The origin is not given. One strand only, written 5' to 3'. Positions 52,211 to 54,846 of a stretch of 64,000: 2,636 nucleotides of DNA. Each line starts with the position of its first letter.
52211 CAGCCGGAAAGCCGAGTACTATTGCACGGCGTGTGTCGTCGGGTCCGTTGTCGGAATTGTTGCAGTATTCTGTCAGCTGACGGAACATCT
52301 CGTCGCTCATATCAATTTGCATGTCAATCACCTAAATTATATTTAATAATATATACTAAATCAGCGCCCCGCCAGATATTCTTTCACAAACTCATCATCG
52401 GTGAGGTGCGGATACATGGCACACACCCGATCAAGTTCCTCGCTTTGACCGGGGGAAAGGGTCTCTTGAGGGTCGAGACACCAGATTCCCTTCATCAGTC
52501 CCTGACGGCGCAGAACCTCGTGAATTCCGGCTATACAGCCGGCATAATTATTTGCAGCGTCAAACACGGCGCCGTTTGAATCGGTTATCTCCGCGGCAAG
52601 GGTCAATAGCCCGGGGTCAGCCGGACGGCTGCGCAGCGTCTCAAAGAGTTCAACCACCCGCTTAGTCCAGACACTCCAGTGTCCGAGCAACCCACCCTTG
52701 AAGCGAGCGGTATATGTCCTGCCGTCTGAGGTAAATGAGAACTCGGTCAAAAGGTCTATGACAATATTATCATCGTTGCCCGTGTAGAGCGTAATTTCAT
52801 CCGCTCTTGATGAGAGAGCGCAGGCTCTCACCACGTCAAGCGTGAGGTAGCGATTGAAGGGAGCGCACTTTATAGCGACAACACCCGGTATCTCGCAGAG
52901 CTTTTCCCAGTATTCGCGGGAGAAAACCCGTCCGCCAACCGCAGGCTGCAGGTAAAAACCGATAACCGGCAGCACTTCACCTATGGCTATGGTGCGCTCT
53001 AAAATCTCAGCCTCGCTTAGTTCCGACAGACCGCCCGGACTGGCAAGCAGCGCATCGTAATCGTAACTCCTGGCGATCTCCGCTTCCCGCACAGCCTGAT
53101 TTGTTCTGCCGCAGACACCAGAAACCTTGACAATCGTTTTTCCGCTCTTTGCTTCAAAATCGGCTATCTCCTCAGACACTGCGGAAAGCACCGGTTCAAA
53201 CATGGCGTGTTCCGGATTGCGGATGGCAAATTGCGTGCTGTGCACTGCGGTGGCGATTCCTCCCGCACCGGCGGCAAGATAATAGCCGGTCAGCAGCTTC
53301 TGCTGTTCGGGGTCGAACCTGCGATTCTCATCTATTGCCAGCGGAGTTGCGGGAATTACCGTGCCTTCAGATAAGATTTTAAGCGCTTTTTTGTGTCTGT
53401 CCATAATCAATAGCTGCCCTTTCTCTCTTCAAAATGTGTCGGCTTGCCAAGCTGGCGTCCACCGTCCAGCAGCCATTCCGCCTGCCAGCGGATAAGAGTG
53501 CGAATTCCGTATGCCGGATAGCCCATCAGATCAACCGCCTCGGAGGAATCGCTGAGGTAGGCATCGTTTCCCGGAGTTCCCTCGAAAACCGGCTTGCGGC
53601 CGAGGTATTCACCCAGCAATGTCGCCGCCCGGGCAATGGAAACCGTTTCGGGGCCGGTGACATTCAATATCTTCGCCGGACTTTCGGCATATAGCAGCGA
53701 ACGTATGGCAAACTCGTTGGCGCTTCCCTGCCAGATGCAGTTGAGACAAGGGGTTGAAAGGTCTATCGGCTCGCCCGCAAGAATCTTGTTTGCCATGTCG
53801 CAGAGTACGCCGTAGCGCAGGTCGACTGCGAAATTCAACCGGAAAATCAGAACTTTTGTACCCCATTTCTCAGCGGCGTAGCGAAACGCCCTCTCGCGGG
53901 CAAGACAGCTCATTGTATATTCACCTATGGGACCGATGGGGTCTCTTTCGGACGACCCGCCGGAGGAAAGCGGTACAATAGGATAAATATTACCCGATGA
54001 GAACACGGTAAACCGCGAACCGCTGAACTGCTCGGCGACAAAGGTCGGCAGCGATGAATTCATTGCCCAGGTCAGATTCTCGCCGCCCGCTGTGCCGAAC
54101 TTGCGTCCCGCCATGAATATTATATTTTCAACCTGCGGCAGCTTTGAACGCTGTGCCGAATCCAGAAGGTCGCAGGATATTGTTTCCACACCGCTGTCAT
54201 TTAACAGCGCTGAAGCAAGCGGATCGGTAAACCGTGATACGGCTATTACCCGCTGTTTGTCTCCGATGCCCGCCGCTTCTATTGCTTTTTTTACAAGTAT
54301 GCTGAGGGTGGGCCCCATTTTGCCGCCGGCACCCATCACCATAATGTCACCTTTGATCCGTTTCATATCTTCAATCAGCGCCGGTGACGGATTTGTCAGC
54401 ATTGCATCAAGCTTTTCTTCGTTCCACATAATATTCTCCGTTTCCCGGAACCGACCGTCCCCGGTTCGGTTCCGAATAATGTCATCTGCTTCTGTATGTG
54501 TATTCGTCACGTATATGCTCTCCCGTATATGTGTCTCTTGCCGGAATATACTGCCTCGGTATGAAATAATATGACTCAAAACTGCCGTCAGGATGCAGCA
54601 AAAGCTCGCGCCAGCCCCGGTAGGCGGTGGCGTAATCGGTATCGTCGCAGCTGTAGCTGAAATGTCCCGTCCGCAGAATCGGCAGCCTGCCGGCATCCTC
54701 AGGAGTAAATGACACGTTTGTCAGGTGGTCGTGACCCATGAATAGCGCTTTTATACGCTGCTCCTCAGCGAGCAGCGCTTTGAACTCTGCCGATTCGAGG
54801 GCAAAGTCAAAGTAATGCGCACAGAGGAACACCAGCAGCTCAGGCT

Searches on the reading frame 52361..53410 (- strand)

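Call 17: search_protein_families(library=pfam, proteins=[window:52361-53410:-], max_evalue=0.001)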
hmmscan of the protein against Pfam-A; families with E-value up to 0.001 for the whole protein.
window:52361-53410:- (349 aa): 1 family
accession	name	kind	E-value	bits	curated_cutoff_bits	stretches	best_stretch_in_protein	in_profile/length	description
PF00701.28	DHDPS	-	0.00045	19.5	22.1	0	91-218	68-192/289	Dihydrodipicolinate synthetase family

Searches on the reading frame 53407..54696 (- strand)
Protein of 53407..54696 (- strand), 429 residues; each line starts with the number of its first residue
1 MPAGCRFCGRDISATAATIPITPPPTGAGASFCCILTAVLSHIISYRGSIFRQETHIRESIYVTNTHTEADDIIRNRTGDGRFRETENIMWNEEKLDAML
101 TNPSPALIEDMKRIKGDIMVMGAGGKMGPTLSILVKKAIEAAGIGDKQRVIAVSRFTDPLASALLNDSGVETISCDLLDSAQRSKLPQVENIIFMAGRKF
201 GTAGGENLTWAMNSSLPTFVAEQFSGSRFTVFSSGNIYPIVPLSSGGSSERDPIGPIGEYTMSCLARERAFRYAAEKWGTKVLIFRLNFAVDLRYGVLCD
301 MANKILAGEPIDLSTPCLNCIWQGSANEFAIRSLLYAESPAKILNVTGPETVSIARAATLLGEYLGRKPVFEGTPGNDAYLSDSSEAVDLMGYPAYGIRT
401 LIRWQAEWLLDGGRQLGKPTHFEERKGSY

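Call 17: search_protein_families(library=pfam, proteins=[window:53407-54696:-], max_evalue=0.001)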
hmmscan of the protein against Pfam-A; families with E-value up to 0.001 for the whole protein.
window:53407-54696:- (429 aa): 1 family
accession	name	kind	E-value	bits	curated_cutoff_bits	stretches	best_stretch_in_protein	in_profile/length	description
PF01370.27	Epimerase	-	8e-07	29.1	20.9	1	118-288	1-170/240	NAD dependent epimerase/dehydratase family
